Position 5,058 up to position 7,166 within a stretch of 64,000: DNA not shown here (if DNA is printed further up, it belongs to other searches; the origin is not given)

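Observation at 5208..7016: Reversed-order EAL-CBS-CBS-GGDEF protein with a degenerate GGDDF site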

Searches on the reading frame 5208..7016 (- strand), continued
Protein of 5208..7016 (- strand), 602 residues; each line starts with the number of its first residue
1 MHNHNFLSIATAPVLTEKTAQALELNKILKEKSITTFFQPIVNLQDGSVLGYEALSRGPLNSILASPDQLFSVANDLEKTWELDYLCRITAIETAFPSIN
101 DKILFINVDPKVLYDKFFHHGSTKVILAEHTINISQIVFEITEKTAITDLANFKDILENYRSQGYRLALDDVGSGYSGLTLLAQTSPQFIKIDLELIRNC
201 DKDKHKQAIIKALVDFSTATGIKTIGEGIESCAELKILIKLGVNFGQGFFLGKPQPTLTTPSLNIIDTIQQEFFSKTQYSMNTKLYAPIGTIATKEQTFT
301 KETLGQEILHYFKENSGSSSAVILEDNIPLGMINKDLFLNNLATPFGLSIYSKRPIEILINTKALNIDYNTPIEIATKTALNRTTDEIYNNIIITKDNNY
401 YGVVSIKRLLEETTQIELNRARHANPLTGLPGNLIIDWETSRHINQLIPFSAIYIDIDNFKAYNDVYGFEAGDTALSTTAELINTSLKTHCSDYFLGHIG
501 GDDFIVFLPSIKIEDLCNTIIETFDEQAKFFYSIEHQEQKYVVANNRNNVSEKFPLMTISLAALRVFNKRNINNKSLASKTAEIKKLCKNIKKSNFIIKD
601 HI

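Call 46: search_dna_similar(query=window:5211-7016:-, collection=plasmids, mode=protein, max_rows=25)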
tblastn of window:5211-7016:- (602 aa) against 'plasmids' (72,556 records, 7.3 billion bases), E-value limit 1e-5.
The search stops at 5000 records and this limit was reached: more records match than are counted here, and every count below describes the 5000 best-scoring records only.
Records with a match: at least 5000; places in all: 9412; records where one place covers at least 80% of the query: 49.
Best place of each record, by identity: <60% 5000.
By first word of the organism name: Klebsiella 1622; Escherichia 454; Rhizobium 426; Salmonella 369; Pseudomonas 212; Sinorhizobium 178; Pantoea 164; Enterobacter 153; Ralstonia 143; Vibrio 112; and 205 more.
By predicted mobility (MOB-suite, as given by PLSDB): conjugative 2557; non-mobilizable 1745; mobilizable 698.
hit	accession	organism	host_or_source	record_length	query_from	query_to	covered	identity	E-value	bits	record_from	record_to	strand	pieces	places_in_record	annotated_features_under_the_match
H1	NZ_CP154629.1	Acetoanaerobium noterae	cell culture,Sludge of a digestion ...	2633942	18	601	97%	35.6%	7e-102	346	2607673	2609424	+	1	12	none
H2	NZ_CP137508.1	Pseudomonas aeruginosa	Homo sapiens,Bacterial culture sample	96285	19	591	95%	31.7%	2e-91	316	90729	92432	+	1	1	bifunctional diguanylate cyclase/phosphodiesterase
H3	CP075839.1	Pseudomonas aeruginosa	Homo sapiens,Cell culture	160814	19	591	95%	31.5%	8e-92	317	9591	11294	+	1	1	EAL and GGDEF domain-containing protein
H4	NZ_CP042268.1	Pseudomonas aeruginosa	Homo sapiens,sputum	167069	19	591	95%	31.5%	3e-91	315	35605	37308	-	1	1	bifunctional diguanylate cyclase/phosphodiesterase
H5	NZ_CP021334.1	Marinobacter salarius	pure culture,Lava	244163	24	595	95%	30.8%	2e-84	295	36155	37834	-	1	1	EAL domain-containing protein | GGDEF domain-containing protein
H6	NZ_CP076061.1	Cupriavidus sp. EM10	Pure-cultured cell,sewage water sludge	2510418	26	566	90%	31.4%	1e-82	290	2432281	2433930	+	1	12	none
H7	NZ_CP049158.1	Caballeronia sp. SBC1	whole organism,soil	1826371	25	602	96%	29.1%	1e-76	273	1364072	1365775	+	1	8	none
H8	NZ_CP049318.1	Caballeronia sp. SBC2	whole organism,soil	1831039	25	602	96%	29.1%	1e-76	273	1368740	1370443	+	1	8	none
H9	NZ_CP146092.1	Ralstonia sp. RRA.1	-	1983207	23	566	90%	30.3%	5e-71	256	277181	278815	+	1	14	none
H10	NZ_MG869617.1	Polaromonas sp. E3S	Ecology Glacier, King George Island, ...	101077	25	600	96%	28.5%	4e-72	259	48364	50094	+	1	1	phosphodiesterase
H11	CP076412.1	Ralstonia wenshanensis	soil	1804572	23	567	91%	30.1%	2e-71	257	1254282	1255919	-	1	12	phosphodiesterase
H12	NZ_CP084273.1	Caballeronia grimmiae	Leptoglossus zonatus,Cell culture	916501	12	586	96%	28.4%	3e-74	266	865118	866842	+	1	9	phosphodiesterase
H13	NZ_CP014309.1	Burkholderia sp. PAMC 26561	single cell,lichen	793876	4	566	94%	28.7%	5e-65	275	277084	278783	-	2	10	EAL domain-containing protein | GGDEF domain-containing protein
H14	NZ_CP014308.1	Burkholderia sp. PAMC 26561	single cell,lichen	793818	4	566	94%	28.7%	5e-65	275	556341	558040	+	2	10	EAL domain-containing protein | GGDEF domain-containing protein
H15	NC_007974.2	Cupriavidus metallidurans CH34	-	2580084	33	533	83%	32.0%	5e-70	253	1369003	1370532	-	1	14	none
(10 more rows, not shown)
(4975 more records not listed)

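Call 47: get_annotated_region(hit=H3, flank=5000)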
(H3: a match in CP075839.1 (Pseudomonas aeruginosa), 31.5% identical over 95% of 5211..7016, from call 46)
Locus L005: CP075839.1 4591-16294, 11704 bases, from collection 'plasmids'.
description: Pseudomonas aeruginosa strain PaLo11 plasmid pPALO11, complete sequence
organism: Pseudomonas aeruginosa (NCBI taxid 287)
taxonomy: Bacteria; Pseudomonadota; Gammaproteobacteria; Pseudomonadales; Pseudomonadaceae; Pseudomonas; Pseudomonas aeruginosa
host: -; source: Homo sapiens,Cell culture; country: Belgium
typing (MOB-suite, as given by PLSDB): non-mobilizable
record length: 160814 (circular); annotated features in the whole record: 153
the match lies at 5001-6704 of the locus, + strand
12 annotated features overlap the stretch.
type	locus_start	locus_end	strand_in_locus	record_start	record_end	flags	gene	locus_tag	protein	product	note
CDS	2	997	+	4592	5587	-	-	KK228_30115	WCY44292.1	ABC transporter ATP-binding protein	-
CDS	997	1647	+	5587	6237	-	-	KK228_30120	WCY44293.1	HAD family phosphatase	-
CDS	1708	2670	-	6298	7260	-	-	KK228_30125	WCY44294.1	NAD(P)H-quinone oxidoreductase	-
CDS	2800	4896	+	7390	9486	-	-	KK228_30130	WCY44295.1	carboxy terminal-processing peptidase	-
CDS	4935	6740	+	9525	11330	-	-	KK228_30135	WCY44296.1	EAL and GGDEF domain-containing protein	-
CDS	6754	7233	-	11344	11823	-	-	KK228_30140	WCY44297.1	sel1 repeat family protein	-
CDS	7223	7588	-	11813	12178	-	-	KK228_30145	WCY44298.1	hypothetical protein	-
CDS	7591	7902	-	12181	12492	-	-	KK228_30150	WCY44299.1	helix-turn-helix transcriptional regulator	-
CDS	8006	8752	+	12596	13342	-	-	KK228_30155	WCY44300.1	transporter substrate-binding domain-containing protein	-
CDS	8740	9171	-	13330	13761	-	-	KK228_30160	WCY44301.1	DUF1232 domain-containing protein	-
CDS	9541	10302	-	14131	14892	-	-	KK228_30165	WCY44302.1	FKBP-type peptidyl-prolyl cis-trans isomerase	-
CDS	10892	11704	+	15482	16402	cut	rdgC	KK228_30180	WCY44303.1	recombination-associated protein RdgC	-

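Call 48: get_annotated_region(hit=H1, flank=4000)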
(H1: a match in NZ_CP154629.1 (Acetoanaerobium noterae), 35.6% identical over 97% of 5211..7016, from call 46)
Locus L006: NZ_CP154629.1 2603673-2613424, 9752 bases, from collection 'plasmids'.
description: Acetoanaerobium noterae strain DSL2 plasmid pTPELB2, complete sequence
organism: Acetoanaerobium noterae (NCBI taxid 745369)
taxonomy: Bacteria; Bacillota; Clostridia; Peptostreptococcales; Filifactoraceae; Acetoanaerobium; Acetoanaerobium noterae
host: -; source: cell culture,Sludge of a digestion tower of a wastewater treatment plant; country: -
typing (MOB-suite, as given by PLSDB): non-mobilizable
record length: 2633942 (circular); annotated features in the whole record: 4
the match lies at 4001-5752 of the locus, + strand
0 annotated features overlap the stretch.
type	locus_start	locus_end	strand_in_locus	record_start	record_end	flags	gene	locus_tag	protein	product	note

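Call 54: search_protein_families(library=pfam, proteins=[L005:4935-6737:+], max_evalue=0.001)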
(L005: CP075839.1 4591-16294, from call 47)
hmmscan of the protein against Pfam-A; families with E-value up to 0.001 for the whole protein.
L005:4935-6737:+ (601 aa): 3 families
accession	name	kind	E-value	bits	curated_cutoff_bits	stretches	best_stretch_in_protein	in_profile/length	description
PF00563.25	EAL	-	3.2e-55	187.5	31.3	1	32-258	7-236/236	EAL domain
PF00990.26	GGDEF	-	1.2e-14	54.9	23.8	1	425-522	5-111/161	Diguanylate cyclase, GGDEF domain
PF00571.33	CBS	-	5.2e-09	36.7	24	1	297-342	12-56/57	CBS domain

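Call 56: find_encoding_contigs(protein=P0103, flank=5000, max_places=1)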
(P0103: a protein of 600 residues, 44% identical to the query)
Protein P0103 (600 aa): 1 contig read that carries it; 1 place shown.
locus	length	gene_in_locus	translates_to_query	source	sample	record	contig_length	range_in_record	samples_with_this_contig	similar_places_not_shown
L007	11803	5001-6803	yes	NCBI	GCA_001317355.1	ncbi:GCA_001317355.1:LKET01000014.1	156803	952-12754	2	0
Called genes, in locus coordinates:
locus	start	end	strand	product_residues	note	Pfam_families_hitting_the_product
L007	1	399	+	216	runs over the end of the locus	PF00406:ADK, PF13207:AAA_17, PF05191:ADK_lid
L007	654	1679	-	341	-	PF00248:Aldo_ket_red, PF13183:Fer4_8 (weak), PF13187:Fer4_9, PF13534:Fer4_17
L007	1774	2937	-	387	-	PF00248:Aldo_ket_red, PF13746:Fer4_18 (faint), PF13183:Fer4_8 (weak), PF13187:Fer4_9, PF13534:Fer4_17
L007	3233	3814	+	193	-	PF00882:Zn_dep_PLPC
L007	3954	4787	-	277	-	PF02811:PHP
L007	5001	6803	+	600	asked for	PF00563:EAL, PF00571:CBS (faint), PF00990:GGDEF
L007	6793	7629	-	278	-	-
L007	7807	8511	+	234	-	PF03193:RsgA_GTPase (faint), PF02463:SMC_N (faint), PF00005:ABC_tran, PF13304:AAA_21 (faint)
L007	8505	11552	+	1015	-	PF12704:MacB_PCD (weak), PF02687:FtsX, PF12704:MacB_PCD (weak), PF02687:FtsX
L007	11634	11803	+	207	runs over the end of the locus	PF00392:GntR, PF02080:TrkA_C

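Call 57: find_encoding_contigs(protein=P0115, flank=5000, max_places=1)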
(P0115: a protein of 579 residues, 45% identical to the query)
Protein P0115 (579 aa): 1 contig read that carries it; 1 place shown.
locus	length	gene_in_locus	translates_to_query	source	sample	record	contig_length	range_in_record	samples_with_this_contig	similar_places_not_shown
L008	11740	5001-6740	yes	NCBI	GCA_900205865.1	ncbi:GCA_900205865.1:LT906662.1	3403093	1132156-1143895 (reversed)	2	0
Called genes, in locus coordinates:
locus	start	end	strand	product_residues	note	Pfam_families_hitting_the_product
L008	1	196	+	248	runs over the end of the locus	PF00460:Flg_bb_rod, PF22692:LlgE_F_G_D1, PF06429:Flg_bbr_C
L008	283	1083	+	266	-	PF00460:Flg_bb_rod, PF22692:LlgE_F_G_D1, PF06429:Flg_bbr_C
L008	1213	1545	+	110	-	PF10135:Rod-binding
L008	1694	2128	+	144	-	PF22817:ApeP-like, PF07977:FabA, PF22818:ApeI-like, PF01575:MaoC_dehydratas (weak)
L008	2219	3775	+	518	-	PF01554:MatE, PF03023:MurJ, PF01554:MatE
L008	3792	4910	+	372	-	PF04015:DUF362, PF14697:Fer4_21 (faint), PF12797:Fer4_2 (faint), PF12838:Fer4_7, PF13187:Fer4_9 (weak), PF13237:Fer4_10 (weak), PF25160:LdpA_Fe-S-bd (weak), PF00037:Fer4, +2 more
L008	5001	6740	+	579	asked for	PF00563:EAL, PF00571:CBS (faint), PF00990:GGDEF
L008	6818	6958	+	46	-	-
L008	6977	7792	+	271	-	PF02578:Cu-oxidase_4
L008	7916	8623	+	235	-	PF00392:GntR, PF07729:FCD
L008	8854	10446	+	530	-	PF02652:Lactate_perm, PF03553:Na_H_antiporter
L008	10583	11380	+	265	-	PF01012:ETF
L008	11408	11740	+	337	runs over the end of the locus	PF01012:ETF, PF00766:ETF_alpha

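Call 58: find_encoding_contigs(protein=P0109, flank=5000, max_places=1)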
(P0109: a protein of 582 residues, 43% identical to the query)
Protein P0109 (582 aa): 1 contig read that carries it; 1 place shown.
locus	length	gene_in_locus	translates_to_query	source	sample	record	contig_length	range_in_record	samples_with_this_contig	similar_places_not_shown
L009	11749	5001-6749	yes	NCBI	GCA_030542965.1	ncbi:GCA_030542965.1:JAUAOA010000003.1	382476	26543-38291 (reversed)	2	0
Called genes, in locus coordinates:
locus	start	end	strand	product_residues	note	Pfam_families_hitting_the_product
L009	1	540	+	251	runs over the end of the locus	PF02463:SMC_N (faint), PF00005:ABC_tran, PF13304:AAA_21 (faint)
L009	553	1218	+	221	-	PF01895:PhoU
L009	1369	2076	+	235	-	PF00702:Hydrolase, PF13419:HAD_2, PF13242:Hydrolase_like (weak)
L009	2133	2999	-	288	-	PF02588:YitT_membrane, PF10035:DUF2179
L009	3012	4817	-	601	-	PF16736:sCache_like (weak), PF23846:Cache_WalK (weak), PF00672:HAMP, PF00989:PAS (weak), PF08448:PAS_4, PF13188:PAS_8 (weak), PF00512:HisKA, PF02518:HATPase_c, +1 more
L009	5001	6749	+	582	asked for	PF00563:EAL, PF00990:GGDEF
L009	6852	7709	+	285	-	PF12849:PBP_like_2, PF13531:SBP_bac_11 (weak), PF12727:PBP_like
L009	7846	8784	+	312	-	PF00528:BPD_transp_1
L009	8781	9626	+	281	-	PF00528:BPD_transp_1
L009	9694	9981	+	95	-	PF04977:DivIC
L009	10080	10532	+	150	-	PF00575:S1, PF23459:S1_RRP5 (weak)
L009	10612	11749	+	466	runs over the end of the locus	PF01171:ATP_bind_3, PF11734:TilS_C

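Call 59: find_encoding_contigs(protein=P0101, flank=5000, max_places=1)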
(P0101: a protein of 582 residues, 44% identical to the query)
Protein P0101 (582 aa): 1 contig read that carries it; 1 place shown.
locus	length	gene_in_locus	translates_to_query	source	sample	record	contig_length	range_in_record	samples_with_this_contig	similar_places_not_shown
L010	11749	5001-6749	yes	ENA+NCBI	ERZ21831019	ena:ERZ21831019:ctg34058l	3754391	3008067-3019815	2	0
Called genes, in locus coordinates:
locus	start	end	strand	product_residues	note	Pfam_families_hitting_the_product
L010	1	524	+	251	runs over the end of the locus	PF02463:SMC_N (faint), PF00005:ABC_tran, PF13304:AAA_21 (faint)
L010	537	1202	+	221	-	PF01895:PhoU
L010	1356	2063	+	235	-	PF00702:Hydrolase, PF13419:HAD_2, PF13242:Hydrolase_like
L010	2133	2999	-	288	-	PF02588:YitT_membrane, PF10035:DUF2179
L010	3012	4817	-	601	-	PF16736:sCache_like (weak), PF23846:Cache_WalK, PF00672:HAMP, PF00989:PAS (faint), PF08448:PAS_4, PF13426:PAS_9 (weak), PF00512:HisKA, PF02518:HATPase_c, +1 more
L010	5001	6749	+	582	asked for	PF00563:EAL, PF00990:GGDEF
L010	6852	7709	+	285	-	PF12849:PBP_like_2, PF13531:SBP_bac_11 (weak), PF12727:PBP_like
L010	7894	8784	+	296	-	PF00528:BPD_transp_1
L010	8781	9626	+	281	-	PF00528:BPD_transp_1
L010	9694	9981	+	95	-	PF04977:DivIC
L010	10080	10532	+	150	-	PF00575:S1, PF23459:S1_RRP5 (weak)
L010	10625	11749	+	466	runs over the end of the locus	PF01171:ATP_bind_3, PF11734:TilS_C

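Call 60: find_related_loci(query=A1, collection=genome_contigs, flank=10000)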
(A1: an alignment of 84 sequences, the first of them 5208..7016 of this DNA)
Query A1 (602 aa) in genome_contigs; peptide patterns used: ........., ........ (x = any residue, [..] = any of these).
600 stretches matched a pattern (row limit reached: there are more); 597 encode a relative of the query (tblastn E <= 1e-3); the best 80 are kept; 80 distinct loci.
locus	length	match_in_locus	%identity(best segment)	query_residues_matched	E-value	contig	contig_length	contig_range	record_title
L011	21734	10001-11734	51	24-601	0e+0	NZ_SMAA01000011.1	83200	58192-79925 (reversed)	Pectinatus cerevisiiphilus strain DSM 20467 Ga0244680_111, whole genome shotgun sequence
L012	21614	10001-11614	41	24-564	6e-143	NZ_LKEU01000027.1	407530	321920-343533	Acetobacterium wieringae strain DSM 1911 ACWI_contig000027, whole genome shotgun sequence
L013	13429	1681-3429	42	18-599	2e-139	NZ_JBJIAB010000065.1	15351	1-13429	Candidatus Clostridium helianthi isolate WILCCON 0112 NODE_65_length_15351_cov_137.481702, whole genome shotgun sequence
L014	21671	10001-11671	44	24-587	3e-139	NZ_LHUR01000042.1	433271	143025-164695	Clostridium homopropionicum DSM 5847 CLHOM_contig000060, whole genome shotgun sequence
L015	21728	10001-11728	43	23-598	5e-139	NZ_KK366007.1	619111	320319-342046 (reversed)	Clostridium akagii DSM 12554 BR66DRAFT_scaffold00001.1, whole genome shotgun sequence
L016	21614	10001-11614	40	24-564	7e-138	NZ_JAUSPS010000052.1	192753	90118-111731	MAG: Acetobacterium sp. isolate E21_metabat.bin.92 E21_k141_308580, whole genome shotgun sequence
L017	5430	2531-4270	39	17-598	7e-137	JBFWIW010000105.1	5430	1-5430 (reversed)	MAG: Oscillospiraceae bacterium isolate CA_2019_NHSR_114 NODE_31453_length_5430_cov_8.301905_NHSR, whole genome shotgun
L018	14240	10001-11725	38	21-601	7e-135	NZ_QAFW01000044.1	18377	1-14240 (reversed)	Metalysinibacillus jejuensis strain N25 NODE_44_length_18377_cov_171.883_ID_87, whole genome shotgun sequence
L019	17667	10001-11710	37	28-602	5e-132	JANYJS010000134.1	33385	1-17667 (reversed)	MAG: Bacillota bacterium isolate GL140_4_metabinner_149_sub GL140_4_k141_1942131, whole genome shotgun sequence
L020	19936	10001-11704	39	28-598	1e-131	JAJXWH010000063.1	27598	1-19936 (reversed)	MAG: Bacillota bacterium isolate BP5.bin74 NODE_2689_length_27598_cov_4.775982, whole genome shotgun sequence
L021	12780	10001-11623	40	24-564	5e-131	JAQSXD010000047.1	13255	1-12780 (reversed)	MAG: Bacillota bacterium isolate L_E1_T20_A_bin.112 scaffold_7302, whole genome shotgun sequence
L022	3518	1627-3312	37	25-589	3e-131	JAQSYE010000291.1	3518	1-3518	MAG: Lacrimispora sp. isolate L_E1_T20_A_bin.77 scaffold_53923, whole genome shotgun sequence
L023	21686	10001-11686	37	25-589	3e-125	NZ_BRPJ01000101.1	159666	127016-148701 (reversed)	Lacrimispora amygdalina strain DSM 12857 sequence101, whole genome shotgun sequence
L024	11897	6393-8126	39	17-597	9e-134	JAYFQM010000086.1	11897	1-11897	MAG: Oscillospiraceae bacterium isolate CA_188_R1 c_CA_000000031010, whole genome shotgun sequence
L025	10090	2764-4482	37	24-601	7e-123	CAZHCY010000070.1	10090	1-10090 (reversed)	MAG TPA_asm: uncultured Desulfovibrionales bacterium isolate SRP252850_co1_104 genome assembly, contig: NODE_12807_lengt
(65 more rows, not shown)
